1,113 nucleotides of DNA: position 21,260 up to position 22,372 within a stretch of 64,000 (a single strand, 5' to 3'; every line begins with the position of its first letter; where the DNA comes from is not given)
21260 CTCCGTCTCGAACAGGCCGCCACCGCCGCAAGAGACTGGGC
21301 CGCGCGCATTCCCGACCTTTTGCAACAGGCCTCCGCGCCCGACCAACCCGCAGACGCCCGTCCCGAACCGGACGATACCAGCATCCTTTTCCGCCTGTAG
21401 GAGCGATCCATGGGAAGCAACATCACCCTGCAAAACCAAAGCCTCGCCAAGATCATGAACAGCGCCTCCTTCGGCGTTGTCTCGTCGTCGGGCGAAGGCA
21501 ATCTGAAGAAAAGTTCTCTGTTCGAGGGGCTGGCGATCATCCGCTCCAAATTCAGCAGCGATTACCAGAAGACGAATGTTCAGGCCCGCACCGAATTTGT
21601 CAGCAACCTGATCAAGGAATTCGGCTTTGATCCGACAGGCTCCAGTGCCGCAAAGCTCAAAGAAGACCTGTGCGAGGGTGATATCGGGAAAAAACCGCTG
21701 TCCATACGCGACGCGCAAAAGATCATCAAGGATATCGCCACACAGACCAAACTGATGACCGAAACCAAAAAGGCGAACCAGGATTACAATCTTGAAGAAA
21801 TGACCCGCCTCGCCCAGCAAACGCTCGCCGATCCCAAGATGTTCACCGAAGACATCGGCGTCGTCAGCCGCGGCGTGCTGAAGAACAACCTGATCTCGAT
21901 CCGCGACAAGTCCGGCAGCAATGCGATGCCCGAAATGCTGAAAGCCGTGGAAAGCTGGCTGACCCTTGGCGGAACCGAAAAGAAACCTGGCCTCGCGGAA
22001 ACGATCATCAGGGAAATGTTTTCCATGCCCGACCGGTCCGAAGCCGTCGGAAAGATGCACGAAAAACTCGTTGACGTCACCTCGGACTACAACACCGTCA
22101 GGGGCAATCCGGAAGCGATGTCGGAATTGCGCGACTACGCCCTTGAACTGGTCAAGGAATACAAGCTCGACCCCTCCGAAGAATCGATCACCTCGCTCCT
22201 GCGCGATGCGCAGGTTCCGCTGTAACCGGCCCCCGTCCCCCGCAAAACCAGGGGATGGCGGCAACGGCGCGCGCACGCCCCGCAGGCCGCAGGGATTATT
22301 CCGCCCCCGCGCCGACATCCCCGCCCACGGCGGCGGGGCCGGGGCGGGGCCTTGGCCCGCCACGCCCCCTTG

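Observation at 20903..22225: Translationally coupled CesT-like chaperone plus compositionally foreign, effector-like protein, with no secretion machinery nearby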

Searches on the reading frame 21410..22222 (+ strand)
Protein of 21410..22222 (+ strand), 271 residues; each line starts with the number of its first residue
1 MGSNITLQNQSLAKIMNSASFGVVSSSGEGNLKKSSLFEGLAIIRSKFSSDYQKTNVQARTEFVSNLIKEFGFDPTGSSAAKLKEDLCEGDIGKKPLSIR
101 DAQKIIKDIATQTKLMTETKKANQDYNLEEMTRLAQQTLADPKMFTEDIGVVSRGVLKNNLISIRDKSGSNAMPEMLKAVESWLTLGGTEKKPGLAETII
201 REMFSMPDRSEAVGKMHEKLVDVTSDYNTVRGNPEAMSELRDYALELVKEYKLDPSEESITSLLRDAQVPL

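Call 4: search_protein_families(library=pfam, proteins=[window:21410-22222:+], max_evalue=10)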
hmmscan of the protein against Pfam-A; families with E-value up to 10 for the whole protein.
window:21410-22222:+ (271 aa): 2 families
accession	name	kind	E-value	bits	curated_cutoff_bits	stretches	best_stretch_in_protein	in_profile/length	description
PF17027.11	Bromo_TP_like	-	0.014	16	21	1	64-140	7-83/119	Histone-fold protein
PF07028.16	DUF1319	-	0.028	15.1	28.1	1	77-121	56-96/109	Protein of unknown function (DUF1319)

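Call 5: search_protein_families(library=ncbifam, proteins=[window:21410-22222:+], max_evalue=10)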
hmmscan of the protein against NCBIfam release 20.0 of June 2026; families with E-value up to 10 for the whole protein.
window:21410-22222:+ (271 aa): 0 families

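Call 7: search_solved_structures(query=window:21410-22222:+, max_evalue=10)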
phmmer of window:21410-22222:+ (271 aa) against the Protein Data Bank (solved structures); distinct sequences matched with E-value up to 10: 8.
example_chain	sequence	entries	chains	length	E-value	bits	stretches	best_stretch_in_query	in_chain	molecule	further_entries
7lu9_d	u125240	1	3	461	1.8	11.3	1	3-76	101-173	Envelope glycoprotein gp120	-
7tco_A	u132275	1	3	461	1.8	11.3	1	3-76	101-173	Envelope glycoprotein gp120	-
8vh2_A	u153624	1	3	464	1.8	11.3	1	3-76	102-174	CH505.M5.G458Y SOSIP gp120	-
7t9t_A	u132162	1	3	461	1.8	11.3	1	3-76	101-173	Envelope glycoprotein gp160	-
8vh3_A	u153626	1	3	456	1.9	11.3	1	3-76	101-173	CH505.CE2 SOSIP gp120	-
8vh1_A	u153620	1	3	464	1.9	11.3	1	3-76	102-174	CH505.M5 SOSIP gp120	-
6vy2_A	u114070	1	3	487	1.9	11.2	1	3-76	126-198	Glycoprotein 120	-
7tcn_A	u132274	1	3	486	2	11.1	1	3-76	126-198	Envelope glycoprotein gp160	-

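Call 8: find_homologous_proteins(query=window:21410-22222:+, max_evalue=0.001)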
Query window:21410-22222:+ (271 aa): 3 proteins with E <= 0.001 among 668 candidates.
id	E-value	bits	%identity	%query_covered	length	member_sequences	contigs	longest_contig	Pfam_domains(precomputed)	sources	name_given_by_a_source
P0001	4.1e-167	572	99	100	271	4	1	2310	-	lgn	-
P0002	6.3e-142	489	85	100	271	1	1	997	-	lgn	-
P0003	9.4e-91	322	62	97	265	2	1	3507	-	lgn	-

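Call 11: find_encoding_contigs(protein=P0003, flank=10000)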
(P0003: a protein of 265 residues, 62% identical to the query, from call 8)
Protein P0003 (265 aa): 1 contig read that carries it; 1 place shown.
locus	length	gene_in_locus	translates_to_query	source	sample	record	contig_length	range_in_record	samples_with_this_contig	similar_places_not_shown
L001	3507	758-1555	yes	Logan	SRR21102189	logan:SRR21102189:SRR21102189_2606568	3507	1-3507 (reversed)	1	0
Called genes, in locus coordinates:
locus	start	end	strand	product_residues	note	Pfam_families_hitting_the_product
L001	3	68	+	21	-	?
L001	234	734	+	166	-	PF05932:CesT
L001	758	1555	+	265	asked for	-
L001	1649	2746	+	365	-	PF01594:AI-2E_transport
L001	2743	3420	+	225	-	-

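Call 13: find_encoding_contigs(protein=P0002, flank=10000)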
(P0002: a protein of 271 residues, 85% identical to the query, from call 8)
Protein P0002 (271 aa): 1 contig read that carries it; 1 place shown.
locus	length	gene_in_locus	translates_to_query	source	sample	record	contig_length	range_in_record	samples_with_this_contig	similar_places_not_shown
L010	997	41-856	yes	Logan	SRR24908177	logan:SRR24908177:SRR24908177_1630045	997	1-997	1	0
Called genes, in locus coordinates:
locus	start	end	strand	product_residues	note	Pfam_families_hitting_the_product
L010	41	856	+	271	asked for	-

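Call 32: search_dna_similar(query=window:21410-22222:+, collection=plasmids, mode=protein, max_evalue=0.01)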
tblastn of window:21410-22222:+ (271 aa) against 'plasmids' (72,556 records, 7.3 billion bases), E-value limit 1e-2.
No match.

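Call 33: search_protein_families(library=padloc, proteins=[window:21410-22222:+], max_evalue=1)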
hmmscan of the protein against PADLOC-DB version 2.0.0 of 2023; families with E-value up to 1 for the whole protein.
window:21410-22222:+ (271 aa): 0 families

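Call 34: search_protein_representatives(alignment_id=A1)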
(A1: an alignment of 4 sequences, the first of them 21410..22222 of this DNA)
Query: 4 sequences, 271 profile positions. Proteins with E-value up to 0.001 (for the whole library): 7; up to 1e-10: 6; up to 1e-30: 2. The best 7 are listed.
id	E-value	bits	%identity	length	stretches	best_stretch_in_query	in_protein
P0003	2.2e-146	502.4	-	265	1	1-268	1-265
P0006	8.1e-69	248.0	-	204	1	1-203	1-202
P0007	1.7e-29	119.0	-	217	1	6-203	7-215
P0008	3.6e-23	98.3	-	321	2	6-239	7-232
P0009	3.2e-18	82.0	-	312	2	1-266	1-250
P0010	6.3e-11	58.1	-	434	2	7-117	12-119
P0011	1.4e-09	53.7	-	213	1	7-193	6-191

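Call 37: find_encoding_contigs(protein=P0010, flank=10000)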
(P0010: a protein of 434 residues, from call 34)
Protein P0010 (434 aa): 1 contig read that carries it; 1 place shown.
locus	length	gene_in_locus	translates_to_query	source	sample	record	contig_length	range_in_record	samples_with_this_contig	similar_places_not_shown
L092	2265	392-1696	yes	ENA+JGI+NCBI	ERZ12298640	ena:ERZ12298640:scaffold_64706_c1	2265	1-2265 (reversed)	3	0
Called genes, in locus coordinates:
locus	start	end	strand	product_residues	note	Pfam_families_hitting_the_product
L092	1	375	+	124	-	?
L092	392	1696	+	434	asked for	-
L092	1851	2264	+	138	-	?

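Call 38: find_encoding_contigs(protein=P0008, flank=10000)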
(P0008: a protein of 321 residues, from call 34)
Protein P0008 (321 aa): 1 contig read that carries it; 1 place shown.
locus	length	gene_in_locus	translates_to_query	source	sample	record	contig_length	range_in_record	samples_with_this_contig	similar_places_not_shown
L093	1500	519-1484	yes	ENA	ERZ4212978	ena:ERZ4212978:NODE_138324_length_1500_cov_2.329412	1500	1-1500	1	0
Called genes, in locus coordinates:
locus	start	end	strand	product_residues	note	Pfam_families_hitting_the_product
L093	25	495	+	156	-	PF05932:CesT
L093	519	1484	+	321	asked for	-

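Call 39: find_encoding_contigs(protein=P0011, flank=10000)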
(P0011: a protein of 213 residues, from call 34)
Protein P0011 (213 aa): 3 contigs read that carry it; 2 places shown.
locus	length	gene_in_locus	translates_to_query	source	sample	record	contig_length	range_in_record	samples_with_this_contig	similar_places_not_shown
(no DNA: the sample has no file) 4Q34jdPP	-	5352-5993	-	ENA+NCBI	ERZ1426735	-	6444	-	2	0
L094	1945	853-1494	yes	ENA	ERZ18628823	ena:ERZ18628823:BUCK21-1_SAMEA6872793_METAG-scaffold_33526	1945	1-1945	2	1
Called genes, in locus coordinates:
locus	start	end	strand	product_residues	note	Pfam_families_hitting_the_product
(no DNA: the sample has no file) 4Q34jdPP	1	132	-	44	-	?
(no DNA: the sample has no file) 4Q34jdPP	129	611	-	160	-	PF00111:Fer2 (weak), PF13085:Fer2_3 (weak), PF01799:Fer2_2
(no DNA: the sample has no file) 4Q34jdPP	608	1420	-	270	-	PF00941:FAD_binding_5, PF03450:CO_deh_flav_C (weak)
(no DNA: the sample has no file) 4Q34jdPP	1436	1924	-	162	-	PF00383:dCMP_cyt_deam_1, PF14437:MafB19-deam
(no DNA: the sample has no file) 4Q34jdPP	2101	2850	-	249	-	-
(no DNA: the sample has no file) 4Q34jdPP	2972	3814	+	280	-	PF01418:HTH_6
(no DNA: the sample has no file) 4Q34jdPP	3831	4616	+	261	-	PF00797:Acetyltransf_2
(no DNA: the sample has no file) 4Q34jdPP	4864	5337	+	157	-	-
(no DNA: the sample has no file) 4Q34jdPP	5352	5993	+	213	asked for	-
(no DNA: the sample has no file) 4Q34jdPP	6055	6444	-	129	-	?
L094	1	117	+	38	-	?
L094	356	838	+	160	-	-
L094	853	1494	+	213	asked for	-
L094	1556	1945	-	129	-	?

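Call 40: find_encoding_contigs(protein=P0007, flank=10000)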
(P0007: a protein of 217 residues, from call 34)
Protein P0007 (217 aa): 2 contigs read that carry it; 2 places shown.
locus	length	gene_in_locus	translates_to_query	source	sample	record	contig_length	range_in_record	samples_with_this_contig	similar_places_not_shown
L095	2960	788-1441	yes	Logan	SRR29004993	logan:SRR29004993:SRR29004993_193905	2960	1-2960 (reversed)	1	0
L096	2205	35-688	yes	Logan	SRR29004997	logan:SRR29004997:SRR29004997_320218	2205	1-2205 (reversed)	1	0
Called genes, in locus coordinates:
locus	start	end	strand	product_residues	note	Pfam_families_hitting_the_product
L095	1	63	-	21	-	?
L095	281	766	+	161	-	PF05932:CesT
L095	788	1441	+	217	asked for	-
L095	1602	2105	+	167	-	PF02469:Fasciclin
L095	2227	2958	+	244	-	?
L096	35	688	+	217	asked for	-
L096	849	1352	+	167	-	PF02469:Fasciclin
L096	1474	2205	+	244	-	?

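Call 41: find_encoding_contigs(protein=P0006, flank=10000)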
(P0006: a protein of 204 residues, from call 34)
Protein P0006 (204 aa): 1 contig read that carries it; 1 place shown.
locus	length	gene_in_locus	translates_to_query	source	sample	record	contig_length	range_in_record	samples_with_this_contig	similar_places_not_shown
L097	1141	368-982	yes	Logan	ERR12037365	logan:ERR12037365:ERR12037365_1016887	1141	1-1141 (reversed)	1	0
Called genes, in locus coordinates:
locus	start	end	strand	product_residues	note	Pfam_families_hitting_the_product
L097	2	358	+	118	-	?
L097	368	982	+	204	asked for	-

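Call 45: search_solved_structures(query=A3, max_evalue=10)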
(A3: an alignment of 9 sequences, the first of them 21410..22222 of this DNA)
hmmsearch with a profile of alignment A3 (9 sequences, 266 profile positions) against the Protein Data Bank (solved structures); distinct sequences matched with E-value up to 10: 14.
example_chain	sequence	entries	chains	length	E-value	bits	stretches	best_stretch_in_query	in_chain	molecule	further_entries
8ec3_A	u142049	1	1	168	0.0088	18.8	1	111-225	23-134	Fibronectin-binding protein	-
9p6k_A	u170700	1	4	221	0.032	16.9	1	158-215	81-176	glutathione transferase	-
3c7n_A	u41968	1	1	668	0.083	15.6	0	132-203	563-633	Heat shock protein homolog SSE1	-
2qxl_A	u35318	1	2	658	0.11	15.2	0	132-194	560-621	Heat shock protein homolog SSE1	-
8ots_N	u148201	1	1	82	0.24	14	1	206-265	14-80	Protein max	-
3gcg_B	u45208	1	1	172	0.25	14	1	92-168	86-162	L0028 (Mitochondria associated protein)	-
6g6j_B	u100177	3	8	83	0.25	14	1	206-265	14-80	Protein max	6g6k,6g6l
1nkp_B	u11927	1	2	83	0.26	13.9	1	206-265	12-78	Max protein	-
5eyo_A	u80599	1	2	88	0.28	13.8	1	206-265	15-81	Protein max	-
1an2_A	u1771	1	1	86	0.32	13.6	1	206-265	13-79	PROTEIN (TRANSCRIPTION FACTOR MAX (TF MAX))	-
8g4k_A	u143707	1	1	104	0.39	13.4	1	172-261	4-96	5HCS_TGFBR2_1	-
2n8w_A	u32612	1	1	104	0.39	13.4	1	155-187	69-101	Designed Protein DA05R1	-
1nlw_B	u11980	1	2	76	0.43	13.2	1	206-257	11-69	MAX PROTEIN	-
4j29_A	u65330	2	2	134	4.7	9.8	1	140-247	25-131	Engineered Protein OR258 | DE NOVO DESIGNED PROTEIN OR258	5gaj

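Call 47: search_protein_families(library=pfam, alignment_id=A3, max_evalue=0.1)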
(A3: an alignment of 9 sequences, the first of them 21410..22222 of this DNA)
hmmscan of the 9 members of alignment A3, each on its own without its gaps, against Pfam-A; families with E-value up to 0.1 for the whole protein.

A. member 1, window:21410-22222:+ (271 aa): 2 families
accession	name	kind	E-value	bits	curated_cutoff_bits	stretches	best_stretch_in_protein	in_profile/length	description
PF17027.11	Bromo_TP_like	-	0.014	16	21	1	64-140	7-83/119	Histone-fold protein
PF07028.16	DUF1319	-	0.028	15.1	28.1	0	77-121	56-96/109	Protein of unknown function (DUF1319)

B. families by the number of members that match (of 9 scanned): 10 families
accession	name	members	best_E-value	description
PF00730.31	HhH-GPD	1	0.00099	HhH-GPD superfamily base excision DNA repair protein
PF25688.1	P22_gp7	1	0.0064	Bacteriophage P22 DNA ejection protein gp7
PF09119.15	SicP-binding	1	0.011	SicP binding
PF25802.1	WWC1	1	0.011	WWC1-like, helical hairpin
PF17027.11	Bromo_TP_like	1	0.014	Histone-fold protein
PF07071.17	KDGP_aldolase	1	0.02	KDGP aldolase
PF07028.16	DUF1319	1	0.028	Protein of unknown function (DUF1319)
PF17278.7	DUF5343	1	0.03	Family of unknown function (DUF5343)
PF01498.24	HTH_Tnp_Tc3_2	1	0.051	Transposase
PF08542.16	Rep_fac_C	1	0.052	Replication factor C C-terminal domain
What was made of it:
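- On Toxin-antitoxin / anti-phage defence pair: No toxin domain in Pfam (calls 4, 47).
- No DNA- or RNA-binding or enzymatic domain was detected (calls 4, 47). No toxin, nuclease or enzymatic domain in any partner (calls 4, 47).
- Tried and rejected: SicP-binding at 0.011, P22_gp7 and HhH-GPD are treated as chance (call 47).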

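Call 51: find_related_loci(query=A4, collection=metagenome_contigs, flank=10000)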
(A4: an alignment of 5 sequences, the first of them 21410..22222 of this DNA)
Query A4 (271 aa) in metagenome_contigs; peptide patterns used: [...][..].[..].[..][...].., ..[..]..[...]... (x = any residue, [..] = any of these).
383 stretches matched a pattern, but none encodes a relative of the query by tblastn (E <= 1e-3).

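Call 56: predict_structure(alignment_id=A3)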
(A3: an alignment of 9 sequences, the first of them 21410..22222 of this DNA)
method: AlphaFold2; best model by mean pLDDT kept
length: 271 residues; sequences in the alignment: 9
mean_pLDDT: 75.0   pTM: 0.44
mean pLDDT of the five models: 75.0, 73.3, 71.8, 70.9, 69.7
residues with pLDDT >= 90: 0; 70-90: 191; 50-70: 67; < 50: 13
segments of 3 or more residues with pLDDT < 50: 1-3, 144-151
pLDDT, mean of each block of 10 residues (from residue 1): 68 83 68 65 71 82 89 84 85 82 88 80 66 67 46 67 76 84 74 78 67 80 65 76 83 73 77 65
secondary structure, 60 per line:
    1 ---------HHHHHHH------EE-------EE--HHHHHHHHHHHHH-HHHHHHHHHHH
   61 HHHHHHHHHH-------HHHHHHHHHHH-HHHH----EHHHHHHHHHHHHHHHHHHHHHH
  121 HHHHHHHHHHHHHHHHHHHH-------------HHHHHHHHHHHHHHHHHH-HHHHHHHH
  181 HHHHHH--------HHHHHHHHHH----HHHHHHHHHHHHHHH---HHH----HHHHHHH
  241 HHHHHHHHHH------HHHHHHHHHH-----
elements in order: H10-16 H36-48 H50-70 H78-88 H90-93 H99-140 H154-171 H173-186 H195-204 H209-223 H234-250 H257-266
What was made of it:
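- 21410..21754 (+): ORF2 residues 1-115: the family-defining conserved N-terminal domain, proposed to be the chaperone-binding (and possibly export) module. The AF2 model shows helices plus a short hairpin, with pLDDT 65-89 (call 56).
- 21755..22225 (+): ORF2 residues 116-271: helical, lineage-variable C-terminal region, the putative functional part. AF2 all-alpha model (call 56).
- On Type III secreted effector: Residues 1-9 are coil in the AF2 model (call 56).
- The partner's N-domain is predicted to be folded rather than extended (call 56).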

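Call 58: fold_search(model_id=the predicted structure, library=pdb)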
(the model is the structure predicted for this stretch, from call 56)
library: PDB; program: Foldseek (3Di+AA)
matches with E <= 10: 152; with E <= 0.001: 0
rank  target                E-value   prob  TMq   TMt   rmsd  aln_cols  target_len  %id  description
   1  8oz0_5                3.3e-01  0.11  0.12  0.11  23.1       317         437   13  Structure of a human 48S translation initiation complex with eIF4F and eIF4A (released 2024-02-07)
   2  9ux0_A                6.0e-01  0.80  0.22  0.16   5.9       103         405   20  Crystal structure of the virulence effector VepA in complex with its secretion chaperone VecA (released 2025-06-25)
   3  9gaw_U                6.7e-01  0.09  0.13  0.09  30.4       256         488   18  High-resolution structure of the Anaphase-promoting complex/cyclosome (APC/C) bound to co-activator Cdh1 (released 2024-08-14)
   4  9cpa_Q                6.7e-01  0.08  0.13  0.09  23.3       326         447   12  Structure of a Mammalian DHX29-bound 43S Pre-initiation Complex (released 2025-07-23)
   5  7zox_A                7.0e-01  0.06  0.12  0.07  21.1       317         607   14  Nup93 in complex with xhNup93-Nb4i and xNup93-Nb2t (released 2023-11-08)
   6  2yhc                  7.3e-01  0.13  0.13  0.16  23.1       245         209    7  Structure of BamD from E. coli (released 2011-06-01)
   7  9cnx_D                8.9e-01  0.12  0.14  0.16  20.7       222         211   10  CryoEM structure of BAM in complex with the PTB1 closed-state inhibitor (in DDM detergent) (released 2024-12-25)
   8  2vj4_A                1.1e+00  0.11  0.15  0.14  21.1       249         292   12  Methylated Shigella flexneri MxiC (released 2008-03-11)
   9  8bvq_D                1.4e+00  0.12  0.14  0.16  23.5       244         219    9  E. coli BAM complex (BamABCDE) bound to darobactin B (released 2023-05-24)
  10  6e9t_A                1.4e+00  0.08  0.13  0.15  28.2       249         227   15  DHF58 filament (released 2018-11-21)
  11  5dse_A                1.5e+00  0.07  0.13  0.08  26.9       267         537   15  Crystal Structure of the TTC7B/Hyccin Complex (released 2015-12-02)
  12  5h7c_C                1.6e+00  0.07  0.14  0.10  22.4       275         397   13  Crystal structure of a repeat protein with two Protein A-DHR14 repeat modules (released 2017-06-28)
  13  9hiv_D                1.7e+00  0.16  0.15  0.20  15.8       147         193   15  BamADG components of the Bacteroides thetaiotaomicron BAM machinery (released 2025-08-27)
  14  7adp_B                1.8e+00  0.06  0.13  0.13  24.8       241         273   13  Cryo-EM structure of human ER membrane protein complex in GDN detergent (released 2020-12-02)
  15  7ado_B                1.9e+00  0.06  0.13  0.13  27.5       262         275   14  Cryo-EM structure of human ER membrane protein complex in lipid nanodiscs (released 2020-12-02)
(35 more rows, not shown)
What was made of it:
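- Closest known: VecA-VepA. Same: The AF2 model of the 271-aa protein has VepA as its highest-probability Foldseek hit (prob 0.80, 103 columns, rmsd 5.9, call 58).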

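Call 89: search_protein_families(library=phrogs, proteins=[window:21410-22222:+, P0010], max_evalue=0.01)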
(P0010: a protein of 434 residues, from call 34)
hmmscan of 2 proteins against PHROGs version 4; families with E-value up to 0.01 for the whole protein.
window:21410-22222:+ (271 aa): 0 families

P0010 (434 aa): 0 families

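Call 91: fold_search(model_id=the predicted structure, library=viral)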
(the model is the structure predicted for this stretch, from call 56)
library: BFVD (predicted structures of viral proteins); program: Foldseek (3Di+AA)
matches with E <= 10: 112; with E <= 0.001: 0
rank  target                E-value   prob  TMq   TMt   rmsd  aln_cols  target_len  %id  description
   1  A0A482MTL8            4.8e-01  0.38  0.19  0.13  27.9       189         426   17  Coil containing protein [Escherichia phage PTXU04]
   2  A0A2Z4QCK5            5.6e-01  0.15  0.18  0.05  28.2       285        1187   12  (no name in the UniProt tables at hand)
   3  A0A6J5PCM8            6.4e-01  0.13  0.16  0.07  18.4       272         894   13  Uncharacterized protein [uncultured Caudovirales phage]
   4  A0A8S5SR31            1.0e+00  0.06  0.14  0.07  19.0       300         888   13  Transglycosylase SLT domain-containing protein [Podoviridae sp. ctXBg1]
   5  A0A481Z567            1.6e+00  0.07  0.14  0.14  27.6       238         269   10  Uncharacterized protein [Pithovirus LCPAC102]
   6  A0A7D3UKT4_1          1.7e+00  0.10  0.19  0.06  25.3       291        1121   14  (no name in the UniProt tables at hand)
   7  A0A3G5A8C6            1.7e+00  0.04  0.11  0.04  24.4       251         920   14  Ankyrin and ring finger domain protein (Fragment) [Hyperionvirus sp.]
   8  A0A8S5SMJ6            1.8e+00  0.11  0.20  0.08  26.3       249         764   12  Uncharacterized protein [Podoviridae sp. ctIKM86]
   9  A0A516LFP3            2.0e+00  0.06  0.14  0.08  30.5       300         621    9  (no name in the UniProt tables at hand)
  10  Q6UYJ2                2.1e+00  0.08  0.18  0.16  19.6       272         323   15  Conserved tail assembly protein [Burkholderia phage BcepNazgul]
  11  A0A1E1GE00            2.1e+00  0.07  0.15  0.14  22.5       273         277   13  (no name in the UniProt tables at hand)
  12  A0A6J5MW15            2.1e+00  0.06  0.15  0.06  28.6       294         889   14  Uncharacterized protein [uncultured Caudovirales phage]
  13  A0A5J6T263            2.4e+00  0.10  0.15  0.21  17.1       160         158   17  Uncharacterized protein [Aeromonas phage vB_AhyS-A18P4]
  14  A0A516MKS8            2.4e+00  0.06  0.16  0.07  21.9       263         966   14  (no name in the UniProt tables at hand)
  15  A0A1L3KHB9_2          2.7e+00  0.07  0.18  0.06  27.0       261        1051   10  (no name in the UniProt tables at hand)
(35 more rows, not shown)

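Call 93: find_related_loci(query=A4, collection=viral_contigs, flank=5000)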
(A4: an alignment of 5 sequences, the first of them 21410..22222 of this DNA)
Query A4 (271 aa) in viral_contigs; peptide patterns used: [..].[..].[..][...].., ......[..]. (x = any residue, [..] = any of these).
105 stretches matched a pattern, but none encodes a relative of the query by tblastn (E <= 1e-3).
